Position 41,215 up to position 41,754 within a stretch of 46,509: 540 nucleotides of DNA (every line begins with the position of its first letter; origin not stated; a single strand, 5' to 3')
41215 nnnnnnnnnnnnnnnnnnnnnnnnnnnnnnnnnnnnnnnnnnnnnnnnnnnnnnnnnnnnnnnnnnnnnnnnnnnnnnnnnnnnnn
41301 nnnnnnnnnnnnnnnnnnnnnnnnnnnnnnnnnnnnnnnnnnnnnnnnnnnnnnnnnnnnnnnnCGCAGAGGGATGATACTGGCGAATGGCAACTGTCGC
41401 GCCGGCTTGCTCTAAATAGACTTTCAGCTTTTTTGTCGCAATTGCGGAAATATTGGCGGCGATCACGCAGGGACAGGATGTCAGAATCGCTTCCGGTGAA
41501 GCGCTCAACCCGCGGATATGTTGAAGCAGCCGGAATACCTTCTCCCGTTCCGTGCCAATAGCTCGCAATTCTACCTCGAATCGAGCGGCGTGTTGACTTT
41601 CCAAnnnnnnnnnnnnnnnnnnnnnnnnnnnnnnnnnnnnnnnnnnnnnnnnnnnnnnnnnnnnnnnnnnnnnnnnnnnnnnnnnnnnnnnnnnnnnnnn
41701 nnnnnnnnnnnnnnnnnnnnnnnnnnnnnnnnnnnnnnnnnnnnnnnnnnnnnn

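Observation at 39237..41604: L7/L12-CTD-like + HEAT-repeat + non-catalytic FGE-sulfatase-like protein in an operon with a small lipoprotein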

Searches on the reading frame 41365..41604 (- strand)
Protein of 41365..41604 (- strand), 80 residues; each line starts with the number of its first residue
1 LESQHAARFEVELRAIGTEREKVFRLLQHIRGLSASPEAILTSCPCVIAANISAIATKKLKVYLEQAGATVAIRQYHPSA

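Call 10: search_solved_structures(query=A2, max_evalue=10, show_alignments=3)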
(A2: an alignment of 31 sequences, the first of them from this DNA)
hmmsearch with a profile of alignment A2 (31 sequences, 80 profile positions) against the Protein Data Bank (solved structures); distinct sequences matched with E-value up to 10: 26.
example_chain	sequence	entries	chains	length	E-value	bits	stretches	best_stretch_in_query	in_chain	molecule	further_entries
1ctf_A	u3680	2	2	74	7e-07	32.1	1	4-74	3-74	RIBOSOMAL PROTEIN L7/L12 | 50S ribosomal protein L7/L12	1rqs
4v4v_B3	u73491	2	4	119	1.9e-06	30.8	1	4-74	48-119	50S ribosomal protein L7/L12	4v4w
1rqu_A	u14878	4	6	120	1.9e-06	30.8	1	4-74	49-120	50S ribosomal protein L7/L12 | 50S ribosomal protein L12 | Large ribosomal subunit protein bL12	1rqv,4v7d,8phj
3j7z_6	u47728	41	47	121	1.9e-06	30.8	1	4-74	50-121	50S ribosomal protein L7/L12 | Large ribosomal subunit protein bL12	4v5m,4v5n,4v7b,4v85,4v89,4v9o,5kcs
3j9y_7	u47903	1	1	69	2.4e-06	30.4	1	9-74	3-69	50S ribosomal protein L7/L12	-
2bcw_B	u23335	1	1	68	3e-06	30.1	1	9-74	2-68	50S ribosomal protein L7/L12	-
1dd3_A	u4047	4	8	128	4e-05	26.5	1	4-73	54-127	50S RIBOSOMAL PROTEIN L7/L12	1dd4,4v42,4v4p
8rdw_D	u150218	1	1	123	0.00012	25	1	5-73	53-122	Large ribosomal subunit protein bL12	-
2ftc_E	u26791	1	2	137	0.0013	21.7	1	5-73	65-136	39S ribosomal protein L12, mitochondrial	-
6gaw_CL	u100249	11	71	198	0.0033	20.4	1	5-73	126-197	Mitochondrial ribosomal protein L12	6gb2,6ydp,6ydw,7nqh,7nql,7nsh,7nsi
2zjq_5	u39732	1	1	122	0.0052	19.8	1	4-73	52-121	50S ribosomal protein L7/L12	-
7pao_W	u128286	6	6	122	0.007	19.3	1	18-74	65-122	50S ribosomal protein L7/L12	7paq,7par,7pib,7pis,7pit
4v6f_DI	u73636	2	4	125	0.01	18.8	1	4-73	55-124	50S ribosomal protein L7/L12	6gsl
6vlz_TA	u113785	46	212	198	0.01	18.8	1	9-73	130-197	39S ribosomal protein L12, mitochondrial | Large ribosomal subunit protein bL12m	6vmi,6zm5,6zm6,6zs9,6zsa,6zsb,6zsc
9k0z_5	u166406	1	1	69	0.025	17.6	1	9-74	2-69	Large ribosomal subunit protein bL12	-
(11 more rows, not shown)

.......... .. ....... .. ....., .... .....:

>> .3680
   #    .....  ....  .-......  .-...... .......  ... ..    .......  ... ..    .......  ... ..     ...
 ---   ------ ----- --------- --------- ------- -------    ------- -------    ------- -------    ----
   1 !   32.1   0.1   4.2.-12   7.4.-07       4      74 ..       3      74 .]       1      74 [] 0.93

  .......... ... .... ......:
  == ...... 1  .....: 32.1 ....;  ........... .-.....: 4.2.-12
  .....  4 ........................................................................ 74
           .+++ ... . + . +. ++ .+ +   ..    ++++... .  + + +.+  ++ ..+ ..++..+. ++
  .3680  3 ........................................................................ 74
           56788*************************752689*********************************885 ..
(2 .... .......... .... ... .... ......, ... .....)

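Call 21: predict_structure(alignment_id=A2)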
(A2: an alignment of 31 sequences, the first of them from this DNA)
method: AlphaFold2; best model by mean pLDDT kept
length: 80 residues; sequences in the alignment: 31
mean_pLDDT: 90.7   pTM: 0.77
mean pLDDT of the five models: 90.7, 89.6, 89.2, 88.2, 88.0
residues with pLDDT >= 90: 68; 70-90: 5; 50-70: 3; < 50: 4
segments of 3 or more residues with pLDDT < 50: 1-3
pLDDT, mean of each block of 10 residues (from residue 1): 69 96 96 95 96 94 96 83
secondary structure, 60 per line:
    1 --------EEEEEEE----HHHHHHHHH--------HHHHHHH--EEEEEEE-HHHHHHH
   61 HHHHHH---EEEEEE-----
elements in order: E9-15 H20-28 H37-43 E46-52 H54-66 E70-75

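Call 24: fold_search(model_id=the predicted structure, library=pdb)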
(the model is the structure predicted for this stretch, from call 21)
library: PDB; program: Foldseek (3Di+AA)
matches with E <= 10: 355; with E <= 0.001: 4
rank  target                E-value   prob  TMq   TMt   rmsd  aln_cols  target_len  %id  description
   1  8yeq                  3.5e-04  1.00  0.78  0.85   2.1        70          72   26  Crystal structure of L7/L12 Ribosomal Protein from Mycobacterium tuberculosis (released 2024-09-04)
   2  1rqs_MODEL_1_A        4.3e-04  1.00  0.73  0.78   2.4        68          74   28  NMR structure of C-terminal domain of ribosomal protein L7 from E.coli (released 2004-03-02)
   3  1rqu_A                4.9e-04  1.00  0.77  0.53   2.8        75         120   25  NMR structure of L7 dimer from E.coli (released 2004-03-02)
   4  3j9y_7                6.9e-04  1.00  0.73  0.83   2.5        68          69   28  Cryo-EM structure of tetracycline resistance protein TetM bound to a translating E.coli ribosome (released 2015-04-15)
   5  1dd3_A                1.2e-03  1.00  0.71  0.46   2.9        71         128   27  CRYSTAL STRUCTURE OF RIBOSOMAL PROTEIN L12 FROM THERMOTOGA MARITIMA (released 2000-11-13)
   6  1ctf                  1.2e-03  1.00  0.73  0.86   2.4        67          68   28  STRUCTURE OF THE C-TERMINAL DOMAIN OF THE RIBOSOMAL PROTEIN L7/L12 FROM ESCHERICHIA COLI AT 1.7 ANGSTROMS (released 1987-01-15)
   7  2zjq_5                1.6e-03  1.00  0.70  0.78   4.1        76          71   22  Interaction of L7 with L11 induced by Microccocin binding to the Deinococcus radiodurans 50S subunit (released 2008-06-17)
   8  6gb2_BL               7.5e-03  1.00  0.72  0.82   2.4        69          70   28  Unique features of mammalian mitochondrial translation initiation revealed by cryo-EM. This file contains the 39S rib (released 2018-08-08)
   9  9olf_G                1.0e-02  1.00  0.67  0.73   2.3        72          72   26  Membrane-associated human mitoribosome in complex with TACO1 (released 2026-02-18)
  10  4v5m_BL               2.6e-02  1.00  0.68  0.79   2.6        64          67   28  tRNA tranlocation on the 70S ribosome: the pre-translocational translocation intermediate TI(PRE) (released 2014-07-09)
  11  7pao_W                3.2e-02  1.00  0.70  0.80   2.6        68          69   24  70S ribosome with EF-G, A*- and P/E-site tRNAs in Mycoplasma pneumoniae cells (released 2022-05-25)
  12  9k0z_5                3.6e-02  1.00  0.63  0.72   2.5        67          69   22  EF-G2 bound 70S ribosome complex of M. smegmatis (released 2025-07-09)
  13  2ftc_E                4.2e-02  1.00  0.68  0.42   3.6        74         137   22  Structural Model for the Large Subunit of the Mammalian Mitochondrial Ribosome (released 2006-04-11)
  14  8r7a_A                5.4e-02  0.57  0.39  0.40   5.9        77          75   17  Complex of rice blast (Magnaporthe oryzae) effector protein PWL2 with the HMA domain of OsHIPP43 from rice (Oryza sati (released 2024-01-31)
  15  9ayn_A                1.1e-01  0.98  0.64  0.64   3.0        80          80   15  Mycolicibacterium smegmatis ClpS with bound Ni2+ (released 2024-12-11)
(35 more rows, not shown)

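Call 34: find_homologous_proteins(query=A2, max_evalue=0.01)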
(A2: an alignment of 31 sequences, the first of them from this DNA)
Query A2 (31 sequences): 238 candidates shared short words with the query, none scored E <= 0.01.

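Call 44: search_protein_representatives(alignment_id=A2)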
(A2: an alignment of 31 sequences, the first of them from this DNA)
Query: 31 sequences, 80 profile positions. Proteins with E-value up to 0.001 (for the whole library): 355; up to 1e-10: 50; up to 1e-30: 1. The best 150 are listed.
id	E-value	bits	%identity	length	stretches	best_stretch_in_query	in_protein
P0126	6.0e-35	134.9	-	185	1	1-79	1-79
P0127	3.5e-30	119.7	-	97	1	1-79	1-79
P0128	6.3e-30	118.9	-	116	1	1-79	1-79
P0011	1.4e-27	111.3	-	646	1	2-78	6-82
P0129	9.1e-27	108.7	-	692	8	11-77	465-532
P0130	2.1e-25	104.4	-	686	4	5-74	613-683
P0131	2.4e-25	104.1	-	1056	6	4-72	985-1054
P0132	3.9e-24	100.3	-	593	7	9-78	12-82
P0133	1.2e-23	98.7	-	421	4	9-71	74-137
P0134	2.1e-20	88.4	-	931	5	12-69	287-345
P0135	8.2e-20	86.4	-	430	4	5-79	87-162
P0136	1.4e-19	85.7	-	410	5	9-69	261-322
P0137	6.0e-19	83.7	-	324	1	5-74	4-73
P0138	6.9e-19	83.5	-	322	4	9-75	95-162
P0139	2.0e-17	78.8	-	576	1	4-74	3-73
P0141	1.8e-16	75.7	-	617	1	5-79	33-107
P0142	2.5e-16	75.3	-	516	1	4-77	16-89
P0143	2.7e-16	75.2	-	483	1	5-77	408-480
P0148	7.4e-16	73.8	-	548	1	9-76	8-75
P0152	4.0e-15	71.4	-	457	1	7-76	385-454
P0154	2.4e-14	68.9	-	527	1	8-76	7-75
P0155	1.2e-13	66.7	-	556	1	5-75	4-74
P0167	1.2e-11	60.3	-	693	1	4-74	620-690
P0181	2.3e-10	56.2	-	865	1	5-73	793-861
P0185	5.4e-10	55.0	-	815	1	4-73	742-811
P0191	9.8e-10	54.2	-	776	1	4-74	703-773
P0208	7.1e-09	51.4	-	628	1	11-77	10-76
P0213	1.0e-08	50.9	-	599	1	9-75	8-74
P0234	5.7e-08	48.5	-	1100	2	4-77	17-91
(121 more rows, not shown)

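Call 45: search_protein_families(library=pfam, proteins=[P0129, P0130, P0131, P0132, P0134, P0137, P0139, P0141, P0142, P0143], max_evalue=0.001)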
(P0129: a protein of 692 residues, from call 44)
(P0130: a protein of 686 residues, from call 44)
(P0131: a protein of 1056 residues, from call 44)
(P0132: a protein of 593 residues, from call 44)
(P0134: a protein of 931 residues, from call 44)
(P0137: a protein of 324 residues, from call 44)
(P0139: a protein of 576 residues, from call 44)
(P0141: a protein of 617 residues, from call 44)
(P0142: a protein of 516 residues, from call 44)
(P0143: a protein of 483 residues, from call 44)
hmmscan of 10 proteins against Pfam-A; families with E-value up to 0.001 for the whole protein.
P0129 (692 aa): 1 family
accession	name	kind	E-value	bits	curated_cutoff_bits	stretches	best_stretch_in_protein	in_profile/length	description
PF00542.24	Ribosomal_L12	-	3.1e-125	409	25.9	7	377-439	4-66/67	Ribosomal protein L7/L12 C-terminal domain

P0130 (686 aa): 3 families
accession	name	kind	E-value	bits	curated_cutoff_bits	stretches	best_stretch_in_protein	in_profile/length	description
PF00542.24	Ribosomal_L12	-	4.1e-71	235.7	25.9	4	617-683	1-67/67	Ribosomal protein L7/L12 C-terminal domain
PF13676.11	TIR_2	-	8.8e-13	49.3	28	1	5-103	1-93/122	TIR domain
PF23706.1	Rv1893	-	0.00044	20.4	27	0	554-587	9-42/72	Rv1893-like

P0131 (1056 aa): 2 families
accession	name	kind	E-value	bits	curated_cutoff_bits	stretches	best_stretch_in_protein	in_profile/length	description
PF00542.24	Ribosomal_L12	-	5.8e-123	401.8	25.9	7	991-1055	2-66/67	Ribosomal protein L7/L12 C-terminal domain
PF05209.18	MinC_N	-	0.00029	21.3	27.3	0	647-713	6-68/71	Septum formation inhibitor MinC, N-terminal domain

P0132 (593 aa): 2 families
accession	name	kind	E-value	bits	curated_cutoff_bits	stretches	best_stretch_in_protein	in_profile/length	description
PF00542.24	Ribosomal_L12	-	1.7e-145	473.9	25.9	7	527-592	1-66/67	Ribosomal protein L7/L12 C-terminal domain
PF03270.18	DUF269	-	6.6e-06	26.7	25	0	199-250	63-113/121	Protein of unknown function, DUF269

P0134 (931 aa): 3 families
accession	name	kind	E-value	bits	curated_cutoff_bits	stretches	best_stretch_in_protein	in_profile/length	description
PF00542.24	Ribosomal_L12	-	6e-93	305.6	25.9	5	207-270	3-66/67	Ribosomal protein L7/L12 C-terminal domain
PF01816.23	LRV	-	1.6e-17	63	21.6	0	798-817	4-23/26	Leucine rich repeat variant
PF25591.1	LRV_2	-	1.5e-10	41.4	27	2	799-855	4-59/61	Leucine Rich Repeat Variant domain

P0137 (324 aa): 1 family
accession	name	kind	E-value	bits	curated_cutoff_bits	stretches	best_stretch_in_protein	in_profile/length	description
PF00542.24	Ribosomal_L12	-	4.4e-07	30.6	25.9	1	10-72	3-66/67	Ribosomal protein L7/L12 C-terminal domain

P0139 (576 aa): 1 family
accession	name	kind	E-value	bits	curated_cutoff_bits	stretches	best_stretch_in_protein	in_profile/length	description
PF00542.24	Ribosomal_L12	-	3.8e-05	24.3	25.9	1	11-72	4-66/67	Ribosomal protein L7/L12 C-terminal domain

P0141 (617 aa): 13 families
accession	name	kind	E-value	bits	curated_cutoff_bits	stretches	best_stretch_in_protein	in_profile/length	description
PF13646.12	HEAT_2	-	1.5e-63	211.5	27.7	4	266-339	1-75/88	HEAT repeats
PF03781.23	FGE-sulfatase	-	1.6e-56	192.3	23.3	1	409-614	4-255/255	Sulfatase-modifying factor enzyme 1-like domain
PF02985.28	HEAT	-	3.1e-37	123.5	23.5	2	268-291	4-27/31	HEAT repeat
PF03130.22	HEAT_PBS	-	1.2e-31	105.9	20.9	2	280-306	1-27/27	PBS lyase HEAT-like repeat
PF13513.12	HEAT_EZ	-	2.5e-12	47.4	27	0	295-321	28-54/55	HEAT-like repeat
PF24714.1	TOR1L1_N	-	2.4e-09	37.4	43.3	0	132-171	203-242/281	TORTIFOLIA1 N-terminal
PF25151.1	TPR_Trm732_C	-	1.8e-07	31.7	27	0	267-314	100-148/159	Trm732, C-terminal TPR repeats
PF12717.13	Cnd1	-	4.4e-07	30.5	26.4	0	231-311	15-103/162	non-SMC mitotic condensation complex subunit 1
PF21581.3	SCD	-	4e-06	27.5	27.5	0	170-203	29-62/75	Stromalin conservative domain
PF25767.1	ARM_TBCD_2nd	-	1.1e-05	25.4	29.7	0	263-293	76-106/245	Tubulin-specific chaperone D-like, ARM repeats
PF25786.1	HEAT_GCN1_C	-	1.8e-05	25.2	27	0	136-198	23-94/151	GCN1-like, C-terminal HEAT repeats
PF20662.3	COG4_C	-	0.00011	22.5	26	0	265-315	144-192/231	Conserved oligomeric Golgi complex subunit 4, C-terminal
PF24492.1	HEAT_ECM29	-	0.00043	20.9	27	0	292-322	109-139/160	Proteasome adapter and scaffold protein ECM29, HEAT-repeat domain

P0142 (516 aa): 1 family
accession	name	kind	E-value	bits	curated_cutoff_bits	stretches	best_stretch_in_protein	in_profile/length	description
PF00542.24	Ribosomal_L12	-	1.8e-05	25.4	25.9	1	22-85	2-66/67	Ribosomal protein L7/L12 C-terminal domain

P0143 (483 aa): 5 families
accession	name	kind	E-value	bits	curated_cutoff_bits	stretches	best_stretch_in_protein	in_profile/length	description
PF08239.17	SH3_3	-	6.5e-09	36.3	27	1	41-92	3-54/54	Bacterial SH3 domain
PF00542.24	Ribosomal_L12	-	1.1e-05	26.1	25.9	1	412-476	1-66/67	Ribosomal protein L7/L12 C-terminal domain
PF18348.7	SH3_16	-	3.8e-05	23.8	25.8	0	43-91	1-49/49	Bacterial dipeptidyl-peptidase Sh3 domain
PF12325.13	TMF_TATA_bd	-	0.00023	21.7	29.1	1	149-243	16-110/115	TATA element modulatory factor 1 TATA binding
PF08614.16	ATG16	-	0.00068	20.3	33.7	1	100-228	43-178/200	Autophagy protein 16 (ATG16)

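Call 46: search_protein_families(library=pfam, proteins=[P0148, P0152, P0154, P0155, P0167, P0181, P0185, P0191, P0208, P0234], max_evalue=0.001)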
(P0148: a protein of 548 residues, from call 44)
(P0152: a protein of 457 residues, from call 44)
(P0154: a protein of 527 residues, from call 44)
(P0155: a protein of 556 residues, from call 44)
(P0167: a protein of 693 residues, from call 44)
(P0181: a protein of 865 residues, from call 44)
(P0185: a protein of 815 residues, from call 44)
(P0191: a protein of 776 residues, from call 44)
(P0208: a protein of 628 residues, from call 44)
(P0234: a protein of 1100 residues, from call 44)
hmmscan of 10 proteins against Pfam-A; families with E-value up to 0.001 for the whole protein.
P0148 (548 aa): 1 family
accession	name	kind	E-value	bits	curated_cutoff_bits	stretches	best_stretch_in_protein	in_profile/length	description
PF00542.24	Ribosomal_L12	-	1.6e-05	25.5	25.9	1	11-72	4-66/67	Ribosomal protein L7/L12 C-terminal domain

P0152 (457 aa): 7 families
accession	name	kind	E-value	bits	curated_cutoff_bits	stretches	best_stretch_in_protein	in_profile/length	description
PF00542.24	Ribosomal_L12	-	1.7e-06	28.7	25.9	1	387-451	1-66/67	Ribosomal protein L7/L12 C-terminal domain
PF08239.17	SH3_3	-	6.4e-06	26.7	27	1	41-87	4-50/54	Bacterial SH3 domain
PF13166.12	AAA_13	-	0.00032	20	36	1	122-239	320-434/713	AAA domain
PF05667.16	CCDC22_CC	-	0.00038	20.2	39.2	0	117-228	192-299/477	CCDC22 protein coiled-coil region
PF06008.19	Laminin_I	-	0.00049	20.4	34.6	1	134-230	16-111/259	Laminin Domain I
PF08614.16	ATG16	-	0.00063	20.4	33.7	1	99-224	48-182/200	Autophagy protein 16 (ATG16)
PF04108.17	ATG17_like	-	0.00078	19.5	43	0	57-234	86-242/355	Autophagy protein ATG17-like domain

P0154 (527 aa): 1 family
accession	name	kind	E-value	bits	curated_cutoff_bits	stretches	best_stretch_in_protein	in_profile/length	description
PF00542.24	Ribosomal_L12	-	2.9e-06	28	25.9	1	9-72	2-66/67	Ribosomal protein L7/L12 C-terminal domain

P0155 (556 aa): 1 family
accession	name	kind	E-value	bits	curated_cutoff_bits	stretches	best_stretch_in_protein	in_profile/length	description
PF00542.24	Ribosomal_L12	-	0.00013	22.6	25.9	1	10-72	3-66/67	Ribosomal protein L7/L12 C-terminal domain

P0167 (693 aa): 3 families
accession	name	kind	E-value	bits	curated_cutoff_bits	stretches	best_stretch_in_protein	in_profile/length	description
PF08239.17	SH3_3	-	3.8e-09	37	27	1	52-92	14-54/54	Bacterial SH3 domain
PF06347.19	SH3_4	-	6.6e-05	23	24.1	1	42-92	7-55/56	Bacterial SH3 domain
PF00542.24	Ribosomal_L12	-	0.0001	23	25.9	1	625-689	1-66/67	Ribosomal protein L7/L12 C-terminal domain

P0181 (865 aa): 2 families
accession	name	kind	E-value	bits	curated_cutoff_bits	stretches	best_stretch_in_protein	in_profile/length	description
PF08239.17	SH3_3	-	4.4e-08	33.6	27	1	42-92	5-54/54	Bacterial SH3 domain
PF06347.19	SH3_4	-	0.00024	21.3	24.1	1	42-92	7-55/56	Bacterial SH3 domain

P0185 (815 aa): 2 families
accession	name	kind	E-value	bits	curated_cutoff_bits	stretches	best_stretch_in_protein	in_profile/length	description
PF08239.17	SH3_3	-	3.7e-08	33.9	27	1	56-96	14-54/54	Bacterial SH3 domain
PF00542.24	Ribosomal_L12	-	0.00017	22.3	25.9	0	747-811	1-66/67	Ribosomal protein L7/L12 C-terminal domain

P0191 (776 aa): 2 families
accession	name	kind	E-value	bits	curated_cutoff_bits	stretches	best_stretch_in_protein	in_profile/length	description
PF08239.17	SH3_3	-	8.5e-08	32.7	27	1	51-90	14-53/54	Bacterial SH3 domain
PF00542.24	Ribosomal_L12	-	0.00015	22.4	25.9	1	708-772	1-66/67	Ribosomal protein L7/L12 C-terminal domain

P0208 (628 aa): 1 family
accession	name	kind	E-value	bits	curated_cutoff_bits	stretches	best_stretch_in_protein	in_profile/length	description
PF03781.23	FGE-sulfatase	-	2.5e-47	162.1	23.3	1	337-625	2-254/255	Sulfatase-modifying factor enzyme 1-like domain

P0234 (1100 aa): 2 families
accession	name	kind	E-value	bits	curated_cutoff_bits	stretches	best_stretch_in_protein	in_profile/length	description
PF00542.24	Ribosomal_L12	-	4.6e-32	110.6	25.9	2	105-166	2-63/67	Ribosomal protein L7/L12 C-terminal domain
PF00404.24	Dockerin_1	-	5e-10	39.9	22.9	1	1043-1094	1-53/57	Dockerin type I domain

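Call 66: find_encoding_contigs(protein=P0208, flank=5000, max_places=1)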
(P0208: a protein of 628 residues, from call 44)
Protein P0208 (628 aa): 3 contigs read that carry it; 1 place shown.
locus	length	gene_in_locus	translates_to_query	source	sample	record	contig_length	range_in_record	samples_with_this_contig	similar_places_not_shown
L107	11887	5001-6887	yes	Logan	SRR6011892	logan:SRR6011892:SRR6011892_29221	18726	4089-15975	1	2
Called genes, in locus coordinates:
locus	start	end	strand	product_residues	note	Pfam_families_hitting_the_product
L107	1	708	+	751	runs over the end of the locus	PF10060:DUF2298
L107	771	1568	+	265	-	PF01975:SurE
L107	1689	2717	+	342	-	PF01145:Band_7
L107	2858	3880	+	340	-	PF13428:TPR_14 (faint), PF13525:YfiO (weak)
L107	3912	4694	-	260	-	PF00588:SpoU_methylase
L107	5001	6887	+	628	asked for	PF03781:FGE-sulfatase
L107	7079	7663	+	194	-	PF00160:Pro_isomerase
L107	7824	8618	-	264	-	PF01503:PRA-PH (weak), PF03819:MazG, PF12643:MazG-like (faint), PF03819:MazG (weak)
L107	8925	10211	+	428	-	-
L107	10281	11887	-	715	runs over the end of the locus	PF07719:TPR_2 (faint), PF00656:Peptidase_C14, PF01650:Peptidase_C13 (weak)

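Call 67: find_encoding_contigs(protein=P0141, flank=5000, max_places=1)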
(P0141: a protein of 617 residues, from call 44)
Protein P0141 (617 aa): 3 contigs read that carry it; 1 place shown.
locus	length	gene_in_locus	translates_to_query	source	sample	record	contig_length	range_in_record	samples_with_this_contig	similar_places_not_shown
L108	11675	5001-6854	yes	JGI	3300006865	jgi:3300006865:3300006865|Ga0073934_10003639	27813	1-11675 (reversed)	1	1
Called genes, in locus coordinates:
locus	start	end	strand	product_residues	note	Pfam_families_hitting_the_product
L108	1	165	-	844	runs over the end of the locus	PF00384:Molybdopterin, PF01568:Molydop_binding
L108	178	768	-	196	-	PF10518:TAT_signal (weak), PF04879:Molybdop_Fe4S4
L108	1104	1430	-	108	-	PF09723:Zn_ribbon_8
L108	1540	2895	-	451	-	PF03069:FmdA_AmdA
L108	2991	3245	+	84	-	-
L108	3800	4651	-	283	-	PF23023:Anti-Pycsar_Apyc1, PF12706:Lactamase_B_2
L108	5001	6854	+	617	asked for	PF13513:HEAT_EZ (faint), PF24714:TOR1L1_N (faint), PF25786:HEAT_GCN1_C (faint), PF02985:HEAT (faint), PF12717:Cnd1 (faint), PF13646:HEAT_2, PF13646:HEAT_2, PF03781:FGE-sulfatase, +4 more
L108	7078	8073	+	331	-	PF12697:Abhydrolase_6 (faint), PF09752:ABHD18, PF00326:Peptidase_S9 (weak)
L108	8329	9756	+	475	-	PF13646:HEAT_2 (faint)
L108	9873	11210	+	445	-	PF03447:NAD_binding_3, PF00742:Homoserine_dh, PF01842:ACT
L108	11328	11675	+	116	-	?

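Call 68: find_encoding_contigs(protein=P0213, flank=5000, max_places=1)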
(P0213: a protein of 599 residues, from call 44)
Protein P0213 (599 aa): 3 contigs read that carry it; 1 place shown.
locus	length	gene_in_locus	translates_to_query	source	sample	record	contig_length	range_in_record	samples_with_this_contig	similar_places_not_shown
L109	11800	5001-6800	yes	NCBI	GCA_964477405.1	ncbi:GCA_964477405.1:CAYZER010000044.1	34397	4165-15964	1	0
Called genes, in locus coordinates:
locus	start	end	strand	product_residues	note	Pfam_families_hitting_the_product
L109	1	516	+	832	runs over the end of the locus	PF00343:Phosphorylase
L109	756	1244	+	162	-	-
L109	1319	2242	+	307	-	PF00005:ABC_tran, PF13304:AAA_21 (weak), PF13732:DrrA1-3_C (weak)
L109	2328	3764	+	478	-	-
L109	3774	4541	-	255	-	PF00588:SpoU_methylase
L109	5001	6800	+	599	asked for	PF03781:FGE-sulfatase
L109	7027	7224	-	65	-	PF11211:DUF2997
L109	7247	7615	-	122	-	PF06868:DUF1257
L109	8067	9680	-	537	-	PF00672:HAMP, PF00015:MCPsignal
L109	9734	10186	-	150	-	-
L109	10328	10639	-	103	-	PF00581:Rhodanese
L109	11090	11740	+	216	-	PF01209:Ubie_methyltran (weak), PF13489:Methyltransf_23, PF13847:Methyltransf_31, PF08241:Methyltransf_11, PF08242:Methyltransf_12, PF13649:Methyltransf_25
